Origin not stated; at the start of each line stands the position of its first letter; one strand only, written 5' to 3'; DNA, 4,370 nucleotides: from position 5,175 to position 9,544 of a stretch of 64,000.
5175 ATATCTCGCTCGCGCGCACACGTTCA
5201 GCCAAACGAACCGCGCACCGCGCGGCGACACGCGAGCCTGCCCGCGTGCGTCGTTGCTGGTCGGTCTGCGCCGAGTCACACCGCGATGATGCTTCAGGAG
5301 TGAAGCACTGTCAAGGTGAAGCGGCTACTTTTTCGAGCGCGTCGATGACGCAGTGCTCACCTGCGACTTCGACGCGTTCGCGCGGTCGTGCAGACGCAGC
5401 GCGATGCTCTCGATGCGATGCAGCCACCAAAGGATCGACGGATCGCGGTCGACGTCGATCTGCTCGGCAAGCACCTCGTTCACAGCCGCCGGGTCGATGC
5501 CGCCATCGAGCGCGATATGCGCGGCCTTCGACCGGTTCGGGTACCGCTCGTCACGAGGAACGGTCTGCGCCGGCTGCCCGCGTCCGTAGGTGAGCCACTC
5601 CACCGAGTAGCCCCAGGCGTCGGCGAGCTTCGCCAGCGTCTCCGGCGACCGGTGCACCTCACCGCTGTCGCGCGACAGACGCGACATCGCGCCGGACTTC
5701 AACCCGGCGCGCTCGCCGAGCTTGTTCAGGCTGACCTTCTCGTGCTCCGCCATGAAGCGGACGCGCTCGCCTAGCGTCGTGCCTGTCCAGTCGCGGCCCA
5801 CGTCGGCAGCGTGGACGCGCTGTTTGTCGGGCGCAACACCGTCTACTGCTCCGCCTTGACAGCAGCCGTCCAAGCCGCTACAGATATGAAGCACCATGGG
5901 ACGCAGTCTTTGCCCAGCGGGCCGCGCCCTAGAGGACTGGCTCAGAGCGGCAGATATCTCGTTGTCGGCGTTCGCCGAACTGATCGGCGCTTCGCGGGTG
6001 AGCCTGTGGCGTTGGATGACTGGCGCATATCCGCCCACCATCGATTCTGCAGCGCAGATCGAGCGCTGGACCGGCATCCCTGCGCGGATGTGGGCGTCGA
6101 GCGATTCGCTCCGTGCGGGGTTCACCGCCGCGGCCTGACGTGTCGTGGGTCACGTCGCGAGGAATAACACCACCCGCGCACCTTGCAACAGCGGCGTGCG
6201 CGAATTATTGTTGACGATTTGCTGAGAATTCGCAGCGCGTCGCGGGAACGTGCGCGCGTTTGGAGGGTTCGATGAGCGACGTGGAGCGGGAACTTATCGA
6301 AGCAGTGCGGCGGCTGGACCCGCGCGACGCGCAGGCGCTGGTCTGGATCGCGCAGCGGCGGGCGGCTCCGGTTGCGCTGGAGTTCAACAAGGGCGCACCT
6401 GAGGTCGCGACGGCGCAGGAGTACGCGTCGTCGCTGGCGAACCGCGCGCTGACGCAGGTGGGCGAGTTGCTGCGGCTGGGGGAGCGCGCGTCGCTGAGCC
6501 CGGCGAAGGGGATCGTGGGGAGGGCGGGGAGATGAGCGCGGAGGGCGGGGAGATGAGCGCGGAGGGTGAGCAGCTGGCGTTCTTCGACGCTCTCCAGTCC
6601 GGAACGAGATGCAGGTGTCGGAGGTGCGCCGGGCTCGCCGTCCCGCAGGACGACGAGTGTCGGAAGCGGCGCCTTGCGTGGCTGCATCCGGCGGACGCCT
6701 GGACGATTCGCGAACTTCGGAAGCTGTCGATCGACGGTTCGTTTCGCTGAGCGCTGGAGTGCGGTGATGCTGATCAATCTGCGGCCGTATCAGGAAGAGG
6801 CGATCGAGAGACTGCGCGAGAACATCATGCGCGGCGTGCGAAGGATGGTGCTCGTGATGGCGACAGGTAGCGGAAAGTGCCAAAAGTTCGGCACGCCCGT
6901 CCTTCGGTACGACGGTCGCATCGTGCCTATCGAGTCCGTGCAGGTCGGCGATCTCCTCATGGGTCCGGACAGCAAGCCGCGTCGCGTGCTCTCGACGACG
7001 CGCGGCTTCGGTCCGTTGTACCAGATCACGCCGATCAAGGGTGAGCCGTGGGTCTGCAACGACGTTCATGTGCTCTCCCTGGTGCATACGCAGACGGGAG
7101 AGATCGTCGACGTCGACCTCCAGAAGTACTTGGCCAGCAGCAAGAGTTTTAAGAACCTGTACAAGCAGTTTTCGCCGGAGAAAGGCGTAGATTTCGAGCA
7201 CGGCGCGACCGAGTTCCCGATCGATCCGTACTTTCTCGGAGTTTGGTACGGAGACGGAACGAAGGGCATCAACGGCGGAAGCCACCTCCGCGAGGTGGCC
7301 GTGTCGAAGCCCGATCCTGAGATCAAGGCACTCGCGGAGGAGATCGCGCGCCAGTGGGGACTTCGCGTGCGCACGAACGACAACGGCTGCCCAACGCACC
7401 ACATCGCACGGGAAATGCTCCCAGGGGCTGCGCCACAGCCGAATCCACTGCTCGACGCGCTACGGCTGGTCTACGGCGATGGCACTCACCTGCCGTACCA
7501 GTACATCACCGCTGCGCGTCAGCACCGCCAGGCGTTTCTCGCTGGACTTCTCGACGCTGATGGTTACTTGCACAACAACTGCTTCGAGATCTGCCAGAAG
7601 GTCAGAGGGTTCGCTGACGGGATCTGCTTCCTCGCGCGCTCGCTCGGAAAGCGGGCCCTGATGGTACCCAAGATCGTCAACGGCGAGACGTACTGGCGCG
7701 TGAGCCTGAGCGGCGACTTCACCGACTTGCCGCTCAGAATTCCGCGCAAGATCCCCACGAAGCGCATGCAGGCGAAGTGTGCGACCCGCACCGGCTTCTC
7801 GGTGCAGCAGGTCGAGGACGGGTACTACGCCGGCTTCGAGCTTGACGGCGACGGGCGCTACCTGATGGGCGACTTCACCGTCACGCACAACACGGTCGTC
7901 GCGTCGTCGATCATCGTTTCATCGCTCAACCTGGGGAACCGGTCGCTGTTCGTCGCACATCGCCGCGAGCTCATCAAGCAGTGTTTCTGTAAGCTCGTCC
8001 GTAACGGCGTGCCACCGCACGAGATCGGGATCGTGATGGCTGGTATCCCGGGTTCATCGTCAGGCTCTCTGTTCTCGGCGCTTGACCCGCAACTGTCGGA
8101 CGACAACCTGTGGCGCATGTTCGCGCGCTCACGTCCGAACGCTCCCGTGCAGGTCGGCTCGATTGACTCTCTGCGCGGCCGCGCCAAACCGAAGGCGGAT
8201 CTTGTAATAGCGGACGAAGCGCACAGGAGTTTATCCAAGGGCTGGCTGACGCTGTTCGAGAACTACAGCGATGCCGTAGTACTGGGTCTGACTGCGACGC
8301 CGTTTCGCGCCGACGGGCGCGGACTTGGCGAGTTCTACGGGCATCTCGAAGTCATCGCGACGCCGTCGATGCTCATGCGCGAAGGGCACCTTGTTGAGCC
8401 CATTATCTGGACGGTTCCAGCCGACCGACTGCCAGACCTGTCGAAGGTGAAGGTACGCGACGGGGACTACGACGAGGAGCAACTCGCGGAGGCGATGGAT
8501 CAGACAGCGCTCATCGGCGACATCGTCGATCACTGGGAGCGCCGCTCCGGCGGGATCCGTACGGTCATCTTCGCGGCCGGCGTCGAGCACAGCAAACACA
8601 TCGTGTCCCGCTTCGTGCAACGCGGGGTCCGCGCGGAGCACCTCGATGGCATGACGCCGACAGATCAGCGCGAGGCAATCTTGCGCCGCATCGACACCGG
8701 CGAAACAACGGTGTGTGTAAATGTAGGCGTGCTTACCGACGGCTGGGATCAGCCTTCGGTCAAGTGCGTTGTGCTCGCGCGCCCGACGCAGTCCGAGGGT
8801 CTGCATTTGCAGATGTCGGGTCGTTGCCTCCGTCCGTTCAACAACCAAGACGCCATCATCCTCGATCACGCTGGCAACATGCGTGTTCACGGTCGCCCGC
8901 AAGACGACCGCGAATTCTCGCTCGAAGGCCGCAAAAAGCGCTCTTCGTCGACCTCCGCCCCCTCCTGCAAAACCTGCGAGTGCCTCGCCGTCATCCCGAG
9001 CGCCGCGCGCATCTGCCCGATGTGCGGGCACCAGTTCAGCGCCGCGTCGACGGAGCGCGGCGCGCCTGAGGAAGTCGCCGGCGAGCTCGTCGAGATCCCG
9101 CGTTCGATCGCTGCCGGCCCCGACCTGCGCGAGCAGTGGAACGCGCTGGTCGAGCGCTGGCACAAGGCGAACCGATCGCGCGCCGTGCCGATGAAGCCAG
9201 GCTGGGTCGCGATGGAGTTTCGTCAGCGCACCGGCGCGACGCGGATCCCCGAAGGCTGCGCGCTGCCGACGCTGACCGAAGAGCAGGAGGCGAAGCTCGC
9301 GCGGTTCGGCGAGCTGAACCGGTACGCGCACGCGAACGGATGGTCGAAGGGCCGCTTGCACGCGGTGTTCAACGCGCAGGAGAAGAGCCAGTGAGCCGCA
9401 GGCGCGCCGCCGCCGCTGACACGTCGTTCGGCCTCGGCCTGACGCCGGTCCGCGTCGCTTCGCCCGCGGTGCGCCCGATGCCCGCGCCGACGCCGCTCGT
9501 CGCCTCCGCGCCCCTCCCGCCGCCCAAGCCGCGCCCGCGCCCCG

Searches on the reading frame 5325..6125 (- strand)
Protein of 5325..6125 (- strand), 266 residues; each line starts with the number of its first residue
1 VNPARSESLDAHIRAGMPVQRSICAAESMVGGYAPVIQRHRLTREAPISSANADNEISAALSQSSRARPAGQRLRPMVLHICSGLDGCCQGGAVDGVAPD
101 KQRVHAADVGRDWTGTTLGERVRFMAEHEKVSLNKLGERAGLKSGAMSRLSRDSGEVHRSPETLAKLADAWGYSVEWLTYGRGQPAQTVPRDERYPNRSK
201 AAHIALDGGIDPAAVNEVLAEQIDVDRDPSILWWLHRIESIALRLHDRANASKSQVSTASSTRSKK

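Call 42: search_protein_families(library=phrogs, max_evalue=0.001, proteins=[window:5325-6125:-])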
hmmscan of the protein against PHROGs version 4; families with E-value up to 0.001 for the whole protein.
window:5325-6125:- (266 aa): 3 families
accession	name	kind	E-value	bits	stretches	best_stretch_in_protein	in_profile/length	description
phrog_2328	-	transcription regulation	5.9e-09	36.8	1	110-192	8-88/128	transcriptional repressor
phrog_4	-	transcription regulation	1.6e-07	31.6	1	116-199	135-209/400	transcriptional repressor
phrog_8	-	transcription regulation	4e-07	30.8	1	116-197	160-234/346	transcriptional regulator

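Call 65: search_protein_families(library=pfam, max_evalue=0.01, proteins=[window:5325-6125:-])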
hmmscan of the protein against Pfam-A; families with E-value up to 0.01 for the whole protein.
window:5325-6125:- (266 aa): 1 family
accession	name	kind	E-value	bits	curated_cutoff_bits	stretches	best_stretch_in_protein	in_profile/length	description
PF13560.12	HTH_31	-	0.0066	17.2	27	0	118-173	2-56/64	Helix-turn-helix domain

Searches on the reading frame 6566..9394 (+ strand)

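Call 9: search_protein_families(library=pfam, proteins=[window:6566-9394:+])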
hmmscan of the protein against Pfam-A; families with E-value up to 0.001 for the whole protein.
window:6566-9394:+ (942 aa): 6 families
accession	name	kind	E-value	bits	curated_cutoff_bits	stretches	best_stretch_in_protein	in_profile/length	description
PF04851.21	ResIII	-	1.5e-19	70.9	22.5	2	443-581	37-164/164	Type III restriction enzyme, res subunit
PF00271.37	Helicase_C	-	5.6e-12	46.3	23.5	1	659-756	11-108/110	Helicase conserved C-terminal domain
PF05203.21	Hom_end_hint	-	4.6e-11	43.6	32.1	1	107-198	3-103/228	Hom_end-associated Hint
PF05204.19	Hom_end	-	8.3e-07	29.6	21.1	1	315-361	8-57/110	Homing endonuclease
PF00270.35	DEAD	-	6e-06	26.5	26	0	73-113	1-36/167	DEAD/DEAH box helicase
PF10571.15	UPF0547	-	0.0001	22.8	29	1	802-826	1-26/26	Uncharacterised protein family UPF0547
